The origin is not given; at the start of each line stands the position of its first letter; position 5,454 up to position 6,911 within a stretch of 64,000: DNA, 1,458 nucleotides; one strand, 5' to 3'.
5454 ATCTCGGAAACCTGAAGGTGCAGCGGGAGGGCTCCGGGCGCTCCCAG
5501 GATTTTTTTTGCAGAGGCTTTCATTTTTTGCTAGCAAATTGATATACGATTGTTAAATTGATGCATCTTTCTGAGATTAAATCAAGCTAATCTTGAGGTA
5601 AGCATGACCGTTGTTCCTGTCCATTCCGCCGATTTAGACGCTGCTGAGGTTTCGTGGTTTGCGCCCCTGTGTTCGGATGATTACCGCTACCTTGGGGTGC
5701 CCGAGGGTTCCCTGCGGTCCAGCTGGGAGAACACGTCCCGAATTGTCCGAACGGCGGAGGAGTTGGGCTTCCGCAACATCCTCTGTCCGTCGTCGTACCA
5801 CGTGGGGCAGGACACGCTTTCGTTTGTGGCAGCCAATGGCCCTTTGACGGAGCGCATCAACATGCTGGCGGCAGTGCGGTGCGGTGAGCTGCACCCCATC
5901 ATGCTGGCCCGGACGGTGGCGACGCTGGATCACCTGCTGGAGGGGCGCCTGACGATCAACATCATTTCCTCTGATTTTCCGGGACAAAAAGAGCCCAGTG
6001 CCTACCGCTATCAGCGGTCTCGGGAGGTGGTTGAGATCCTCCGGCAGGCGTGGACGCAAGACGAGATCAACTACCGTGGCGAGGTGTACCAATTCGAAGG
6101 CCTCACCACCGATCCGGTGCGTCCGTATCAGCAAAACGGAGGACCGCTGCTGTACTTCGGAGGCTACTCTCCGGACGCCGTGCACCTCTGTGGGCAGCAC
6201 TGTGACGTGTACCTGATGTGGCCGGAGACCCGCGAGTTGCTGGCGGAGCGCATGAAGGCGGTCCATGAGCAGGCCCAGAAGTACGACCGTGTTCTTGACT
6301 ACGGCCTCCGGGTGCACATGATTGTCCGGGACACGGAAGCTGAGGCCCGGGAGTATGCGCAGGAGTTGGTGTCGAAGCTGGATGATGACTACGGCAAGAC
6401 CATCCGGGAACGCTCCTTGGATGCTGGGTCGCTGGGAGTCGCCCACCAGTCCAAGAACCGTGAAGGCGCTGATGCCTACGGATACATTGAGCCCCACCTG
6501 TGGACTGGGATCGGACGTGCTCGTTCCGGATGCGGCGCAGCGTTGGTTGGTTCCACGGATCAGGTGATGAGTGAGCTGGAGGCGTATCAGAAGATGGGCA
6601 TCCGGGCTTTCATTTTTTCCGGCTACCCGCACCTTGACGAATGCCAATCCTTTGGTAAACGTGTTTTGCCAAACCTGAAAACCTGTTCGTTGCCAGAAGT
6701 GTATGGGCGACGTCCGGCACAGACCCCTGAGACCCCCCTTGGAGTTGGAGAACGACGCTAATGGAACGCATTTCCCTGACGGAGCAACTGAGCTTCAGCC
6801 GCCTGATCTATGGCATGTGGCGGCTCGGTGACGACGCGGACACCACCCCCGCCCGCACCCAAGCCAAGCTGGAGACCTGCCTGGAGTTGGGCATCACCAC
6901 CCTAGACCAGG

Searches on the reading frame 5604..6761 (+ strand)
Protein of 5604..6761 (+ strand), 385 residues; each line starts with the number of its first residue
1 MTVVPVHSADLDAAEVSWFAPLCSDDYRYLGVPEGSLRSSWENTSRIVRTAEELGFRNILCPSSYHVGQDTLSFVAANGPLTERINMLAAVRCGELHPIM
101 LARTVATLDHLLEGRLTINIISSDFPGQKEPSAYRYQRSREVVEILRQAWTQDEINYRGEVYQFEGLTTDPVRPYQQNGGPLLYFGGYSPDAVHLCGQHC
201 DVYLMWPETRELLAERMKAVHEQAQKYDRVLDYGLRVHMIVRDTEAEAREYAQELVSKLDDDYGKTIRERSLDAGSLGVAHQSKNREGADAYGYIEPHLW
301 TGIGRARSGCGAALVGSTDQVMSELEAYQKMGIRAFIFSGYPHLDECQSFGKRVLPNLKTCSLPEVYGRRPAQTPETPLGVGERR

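Call 85: list_cluster_members(proteins=[window:5604-6761:+, window:9218-10495:+, window:10546-11979:+, window:11982-13061:+, window:17325-18488:+, window:19514-22612:+, window:34882-36327:-, window:37381-38814:-, window:52932-53435:-, window:47828-48796:+])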
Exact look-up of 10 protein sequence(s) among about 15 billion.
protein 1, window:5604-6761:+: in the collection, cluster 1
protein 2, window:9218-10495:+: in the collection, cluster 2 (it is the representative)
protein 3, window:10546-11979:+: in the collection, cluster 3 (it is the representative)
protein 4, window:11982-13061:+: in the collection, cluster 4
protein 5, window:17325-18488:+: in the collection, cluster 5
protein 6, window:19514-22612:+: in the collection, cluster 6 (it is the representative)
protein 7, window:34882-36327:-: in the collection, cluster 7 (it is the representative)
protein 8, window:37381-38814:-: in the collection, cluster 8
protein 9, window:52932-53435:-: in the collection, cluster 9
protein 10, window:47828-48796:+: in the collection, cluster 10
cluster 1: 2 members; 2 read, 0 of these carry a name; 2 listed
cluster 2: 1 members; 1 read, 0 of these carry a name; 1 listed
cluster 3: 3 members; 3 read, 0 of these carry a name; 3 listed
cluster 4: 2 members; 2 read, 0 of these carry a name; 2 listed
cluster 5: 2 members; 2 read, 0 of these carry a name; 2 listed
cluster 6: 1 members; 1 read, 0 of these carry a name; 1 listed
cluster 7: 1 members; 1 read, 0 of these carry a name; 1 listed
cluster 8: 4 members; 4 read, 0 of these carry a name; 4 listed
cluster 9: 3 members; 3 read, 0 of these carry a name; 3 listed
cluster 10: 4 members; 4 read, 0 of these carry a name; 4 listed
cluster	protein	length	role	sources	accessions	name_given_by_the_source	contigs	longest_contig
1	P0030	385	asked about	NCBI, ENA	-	-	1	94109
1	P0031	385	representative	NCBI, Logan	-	-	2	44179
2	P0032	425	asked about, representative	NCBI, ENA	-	-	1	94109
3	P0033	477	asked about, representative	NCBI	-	-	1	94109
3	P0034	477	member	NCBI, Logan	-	-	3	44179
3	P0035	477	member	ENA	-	-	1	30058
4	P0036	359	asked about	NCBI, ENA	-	-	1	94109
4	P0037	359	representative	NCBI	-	-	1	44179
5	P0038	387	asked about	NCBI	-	-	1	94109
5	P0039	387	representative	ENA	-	-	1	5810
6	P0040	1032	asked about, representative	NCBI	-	-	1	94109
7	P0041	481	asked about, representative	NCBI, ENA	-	-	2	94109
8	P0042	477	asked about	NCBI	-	-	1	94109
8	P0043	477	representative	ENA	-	-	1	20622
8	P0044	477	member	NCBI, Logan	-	-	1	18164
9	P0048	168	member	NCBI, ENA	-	-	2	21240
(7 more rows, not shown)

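Call 87: find_encoding_contigs(protein=P0048, flank=10000, max_places=3)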
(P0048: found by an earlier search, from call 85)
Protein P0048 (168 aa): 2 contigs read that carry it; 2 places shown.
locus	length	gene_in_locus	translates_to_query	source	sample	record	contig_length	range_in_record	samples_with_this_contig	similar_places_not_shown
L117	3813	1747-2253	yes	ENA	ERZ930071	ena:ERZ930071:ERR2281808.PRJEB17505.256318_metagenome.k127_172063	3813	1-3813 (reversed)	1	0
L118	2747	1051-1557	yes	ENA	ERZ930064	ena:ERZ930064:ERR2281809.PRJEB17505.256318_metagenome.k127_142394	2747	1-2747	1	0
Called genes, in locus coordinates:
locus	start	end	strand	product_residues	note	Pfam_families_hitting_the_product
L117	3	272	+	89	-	?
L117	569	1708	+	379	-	-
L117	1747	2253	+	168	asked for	-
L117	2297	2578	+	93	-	-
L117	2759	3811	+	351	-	?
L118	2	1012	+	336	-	?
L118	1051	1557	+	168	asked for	-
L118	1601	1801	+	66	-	-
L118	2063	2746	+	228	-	?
